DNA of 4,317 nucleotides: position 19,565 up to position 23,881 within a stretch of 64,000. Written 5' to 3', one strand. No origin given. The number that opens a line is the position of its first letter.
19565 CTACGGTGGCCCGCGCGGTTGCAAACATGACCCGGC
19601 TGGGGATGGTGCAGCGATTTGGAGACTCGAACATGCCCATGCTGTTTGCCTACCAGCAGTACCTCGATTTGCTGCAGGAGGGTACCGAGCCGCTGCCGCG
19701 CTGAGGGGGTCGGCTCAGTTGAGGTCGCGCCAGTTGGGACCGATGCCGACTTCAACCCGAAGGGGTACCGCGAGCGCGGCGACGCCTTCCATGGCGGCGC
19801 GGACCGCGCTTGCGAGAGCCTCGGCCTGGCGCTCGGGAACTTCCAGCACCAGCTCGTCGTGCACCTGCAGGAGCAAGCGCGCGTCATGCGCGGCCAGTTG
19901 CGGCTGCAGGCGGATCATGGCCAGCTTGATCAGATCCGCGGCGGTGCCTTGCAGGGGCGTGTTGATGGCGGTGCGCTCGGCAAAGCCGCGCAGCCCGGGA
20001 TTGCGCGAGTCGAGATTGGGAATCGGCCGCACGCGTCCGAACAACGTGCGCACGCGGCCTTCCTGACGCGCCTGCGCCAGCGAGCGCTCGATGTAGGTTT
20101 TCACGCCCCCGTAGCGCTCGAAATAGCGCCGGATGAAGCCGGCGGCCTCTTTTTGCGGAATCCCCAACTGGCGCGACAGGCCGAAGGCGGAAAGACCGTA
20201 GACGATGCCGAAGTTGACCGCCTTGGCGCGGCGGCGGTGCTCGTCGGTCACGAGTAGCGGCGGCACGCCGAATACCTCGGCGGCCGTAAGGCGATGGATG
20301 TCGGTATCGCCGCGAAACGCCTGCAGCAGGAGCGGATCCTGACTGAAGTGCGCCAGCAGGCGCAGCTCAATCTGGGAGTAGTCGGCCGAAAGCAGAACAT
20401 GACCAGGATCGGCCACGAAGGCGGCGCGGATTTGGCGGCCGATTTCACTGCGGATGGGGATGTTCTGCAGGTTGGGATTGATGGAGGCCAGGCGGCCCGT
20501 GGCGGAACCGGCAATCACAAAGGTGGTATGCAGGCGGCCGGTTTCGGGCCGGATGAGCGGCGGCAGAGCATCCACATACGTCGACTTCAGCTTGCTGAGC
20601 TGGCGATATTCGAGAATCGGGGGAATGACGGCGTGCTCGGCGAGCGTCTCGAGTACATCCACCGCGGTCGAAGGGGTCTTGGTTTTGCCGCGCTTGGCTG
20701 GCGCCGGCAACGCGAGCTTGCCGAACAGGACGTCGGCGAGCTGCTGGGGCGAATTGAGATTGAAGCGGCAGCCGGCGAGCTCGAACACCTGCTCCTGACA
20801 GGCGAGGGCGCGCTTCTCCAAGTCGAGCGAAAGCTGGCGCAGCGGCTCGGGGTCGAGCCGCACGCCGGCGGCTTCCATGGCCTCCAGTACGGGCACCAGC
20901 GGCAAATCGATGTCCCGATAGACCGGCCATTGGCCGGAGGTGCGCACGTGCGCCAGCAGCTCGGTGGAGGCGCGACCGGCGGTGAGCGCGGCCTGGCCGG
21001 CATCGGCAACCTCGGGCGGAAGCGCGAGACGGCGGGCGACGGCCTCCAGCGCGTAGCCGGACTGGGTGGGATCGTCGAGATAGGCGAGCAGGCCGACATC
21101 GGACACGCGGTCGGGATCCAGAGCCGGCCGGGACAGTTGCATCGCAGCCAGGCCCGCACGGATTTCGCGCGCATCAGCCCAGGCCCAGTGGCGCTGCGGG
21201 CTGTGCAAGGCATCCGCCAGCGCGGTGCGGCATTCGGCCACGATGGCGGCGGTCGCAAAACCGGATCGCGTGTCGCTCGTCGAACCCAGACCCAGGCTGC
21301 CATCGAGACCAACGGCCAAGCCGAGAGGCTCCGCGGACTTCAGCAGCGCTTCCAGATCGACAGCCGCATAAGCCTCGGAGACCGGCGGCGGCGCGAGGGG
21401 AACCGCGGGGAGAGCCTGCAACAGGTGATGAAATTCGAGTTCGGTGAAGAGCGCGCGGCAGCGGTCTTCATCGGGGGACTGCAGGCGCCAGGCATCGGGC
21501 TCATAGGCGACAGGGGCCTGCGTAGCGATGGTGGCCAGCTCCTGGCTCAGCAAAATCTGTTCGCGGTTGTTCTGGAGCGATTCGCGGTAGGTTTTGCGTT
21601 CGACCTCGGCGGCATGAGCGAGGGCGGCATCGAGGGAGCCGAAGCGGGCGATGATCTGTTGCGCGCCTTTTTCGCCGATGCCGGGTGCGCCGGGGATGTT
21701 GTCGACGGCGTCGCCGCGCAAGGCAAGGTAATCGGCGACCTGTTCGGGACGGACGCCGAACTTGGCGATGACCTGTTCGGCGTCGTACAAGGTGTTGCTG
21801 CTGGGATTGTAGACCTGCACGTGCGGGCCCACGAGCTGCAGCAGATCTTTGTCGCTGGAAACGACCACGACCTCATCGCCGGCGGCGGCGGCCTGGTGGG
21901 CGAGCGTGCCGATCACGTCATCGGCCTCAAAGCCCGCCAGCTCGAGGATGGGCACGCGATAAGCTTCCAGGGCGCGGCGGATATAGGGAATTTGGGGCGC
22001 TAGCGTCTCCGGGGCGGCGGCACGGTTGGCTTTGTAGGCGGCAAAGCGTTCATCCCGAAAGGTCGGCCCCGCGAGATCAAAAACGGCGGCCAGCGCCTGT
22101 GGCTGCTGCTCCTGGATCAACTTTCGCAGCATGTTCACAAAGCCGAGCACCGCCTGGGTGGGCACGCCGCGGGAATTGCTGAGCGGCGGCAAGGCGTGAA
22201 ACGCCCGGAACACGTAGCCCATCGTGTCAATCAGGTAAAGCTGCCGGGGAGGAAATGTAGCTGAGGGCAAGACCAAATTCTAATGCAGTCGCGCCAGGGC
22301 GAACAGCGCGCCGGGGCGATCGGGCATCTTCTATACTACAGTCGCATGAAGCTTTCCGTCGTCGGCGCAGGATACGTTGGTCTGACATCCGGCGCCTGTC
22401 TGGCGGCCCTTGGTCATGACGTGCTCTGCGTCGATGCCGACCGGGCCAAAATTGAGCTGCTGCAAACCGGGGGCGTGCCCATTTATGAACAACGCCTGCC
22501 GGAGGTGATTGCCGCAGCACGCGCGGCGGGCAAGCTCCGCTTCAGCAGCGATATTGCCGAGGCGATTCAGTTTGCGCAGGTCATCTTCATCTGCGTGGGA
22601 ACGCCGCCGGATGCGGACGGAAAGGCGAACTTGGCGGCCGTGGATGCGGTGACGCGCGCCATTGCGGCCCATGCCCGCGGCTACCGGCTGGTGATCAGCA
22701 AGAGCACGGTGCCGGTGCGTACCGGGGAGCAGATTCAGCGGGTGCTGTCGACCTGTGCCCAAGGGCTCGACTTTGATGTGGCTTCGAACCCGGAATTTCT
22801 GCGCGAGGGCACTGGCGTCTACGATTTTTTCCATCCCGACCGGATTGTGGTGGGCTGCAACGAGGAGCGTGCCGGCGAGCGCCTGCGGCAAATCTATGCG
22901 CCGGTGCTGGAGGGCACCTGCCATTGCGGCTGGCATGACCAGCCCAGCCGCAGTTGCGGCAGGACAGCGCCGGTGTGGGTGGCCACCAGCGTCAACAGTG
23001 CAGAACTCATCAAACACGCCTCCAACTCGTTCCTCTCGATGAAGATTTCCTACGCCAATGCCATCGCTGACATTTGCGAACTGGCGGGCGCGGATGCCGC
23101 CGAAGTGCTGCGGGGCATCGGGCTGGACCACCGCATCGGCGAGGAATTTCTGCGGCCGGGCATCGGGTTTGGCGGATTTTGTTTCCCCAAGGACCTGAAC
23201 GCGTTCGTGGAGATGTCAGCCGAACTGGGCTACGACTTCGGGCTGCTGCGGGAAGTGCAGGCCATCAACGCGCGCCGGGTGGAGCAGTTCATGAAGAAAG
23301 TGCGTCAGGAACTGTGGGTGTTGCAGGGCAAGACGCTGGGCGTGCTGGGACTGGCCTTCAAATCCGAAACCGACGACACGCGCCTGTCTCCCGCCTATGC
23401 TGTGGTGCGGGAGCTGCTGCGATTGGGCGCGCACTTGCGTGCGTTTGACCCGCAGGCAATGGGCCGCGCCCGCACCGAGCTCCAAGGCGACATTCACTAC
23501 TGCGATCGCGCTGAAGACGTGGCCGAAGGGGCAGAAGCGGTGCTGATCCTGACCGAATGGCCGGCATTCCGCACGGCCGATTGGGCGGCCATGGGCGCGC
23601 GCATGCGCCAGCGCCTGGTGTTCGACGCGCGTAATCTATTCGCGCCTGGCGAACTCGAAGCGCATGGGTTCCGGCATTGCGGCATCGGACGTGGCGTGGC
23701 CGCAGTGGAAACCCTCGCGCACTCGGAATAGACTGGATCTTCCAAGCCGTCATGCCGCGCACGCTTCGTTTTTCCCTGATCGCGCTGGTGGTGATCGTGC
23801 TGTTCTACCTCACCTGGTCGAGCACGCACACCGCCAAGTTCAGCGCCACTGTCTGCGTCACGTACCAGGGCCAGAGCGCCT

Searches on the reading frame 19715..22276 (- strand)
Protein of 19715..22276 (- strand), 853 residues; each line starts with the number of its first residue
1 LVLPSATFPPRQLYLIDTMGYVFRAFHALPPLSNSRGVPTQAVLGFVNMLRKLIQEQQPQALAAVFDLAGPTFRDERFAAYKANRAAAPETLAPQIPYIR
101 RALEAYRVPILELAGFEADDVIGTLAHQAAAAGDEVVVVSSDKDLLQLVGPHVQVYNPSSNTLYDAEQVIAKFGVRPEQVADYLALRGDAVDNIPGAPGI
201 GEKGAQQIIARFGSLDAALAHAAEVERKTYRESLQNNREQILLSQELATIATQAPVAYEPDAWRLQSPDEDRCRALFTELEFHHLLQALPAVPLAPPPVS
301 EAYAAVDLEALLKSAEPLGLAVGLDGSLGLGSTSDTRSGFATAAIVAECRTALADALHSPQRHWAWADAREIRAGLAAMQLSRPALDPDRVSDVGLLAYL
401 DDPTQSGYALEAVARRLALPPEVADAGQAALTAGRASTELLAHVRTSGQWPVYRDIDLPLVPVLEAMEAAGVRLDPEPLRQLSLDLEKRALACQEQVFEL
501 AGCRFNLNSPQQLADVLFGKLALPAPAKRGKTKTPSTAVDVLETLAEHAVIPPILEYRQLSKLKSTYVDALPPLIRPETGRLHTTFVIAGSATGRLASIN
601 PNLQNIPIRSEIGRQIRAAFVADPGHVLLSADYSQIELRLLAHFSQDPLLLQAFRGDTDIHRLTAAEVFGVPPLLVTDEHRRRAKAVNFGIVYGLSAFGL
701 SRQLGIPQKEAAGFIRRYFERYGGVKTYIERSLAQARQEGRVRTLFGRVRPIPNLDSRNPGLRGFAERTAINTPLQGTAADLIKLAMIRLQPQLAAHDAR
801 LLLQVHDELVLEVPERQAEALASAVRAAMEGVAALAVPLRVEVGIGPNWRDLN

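Call 57: search_protein_families(library=pfam, proteins=[window:19715-22276:-], max_evalue=0.001)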
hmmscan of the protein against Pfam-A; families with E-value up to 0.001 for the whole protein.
window:19715-22276:- (853 aa): 3 families
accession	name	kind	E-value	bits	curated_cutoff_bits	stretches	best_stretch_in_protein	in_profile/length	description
PF00476.26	DNA_pol_A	-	3.9e-150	500.5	34.3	1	479-850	4-380/381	DNA polymerase family A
PF02739.22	5_3_exonuc_N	-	1.7e-57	194.2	34.3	1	13-174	2-164/164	5'-3' exonuclease, N-terminal resolvase-like domain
PF01367.25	5_3_exonuc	-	8.5e-31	106.8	40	1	175-270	1-96/97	5'-3' exonuclease, C-terminal SAM fold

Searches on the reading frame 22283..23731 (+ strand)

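Call 57: search_protein_families(library=pfam, proteins=[window:22283-23731:+], max_evalue=0.001)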
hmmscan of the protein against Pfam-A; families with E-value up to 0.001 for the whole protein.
window:22283-23731:+ (482 aa): 4 families
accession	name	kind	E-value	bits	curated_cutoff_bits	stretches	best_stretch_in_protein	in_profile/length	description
PF03721.20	UDPG_MGDP_dh_N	-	6.6e-61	205.6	27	1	22-204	1-187/187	UDP-glucose/GDP-mannose dehydrogenase family, NAD binding domain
PF00984.24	UDPG_MGDP_dh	-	2.2e-32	111.4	25.4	1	239-330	2-93/94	UDP-glucose/GDP-mannose dehydrogenase family, central domain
PF03720.21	UDPG_MGDP_dh_C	-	8.3e-30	103.7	30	1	353-454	1-102/103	UDP-glucose/GDP-mannose dehydrogenase family, UDP binding domain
PF02558.23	ApbA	-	6.5e-05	23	22.2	1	26-107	3-76/150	Ketopantoate reductase PanE/ApbA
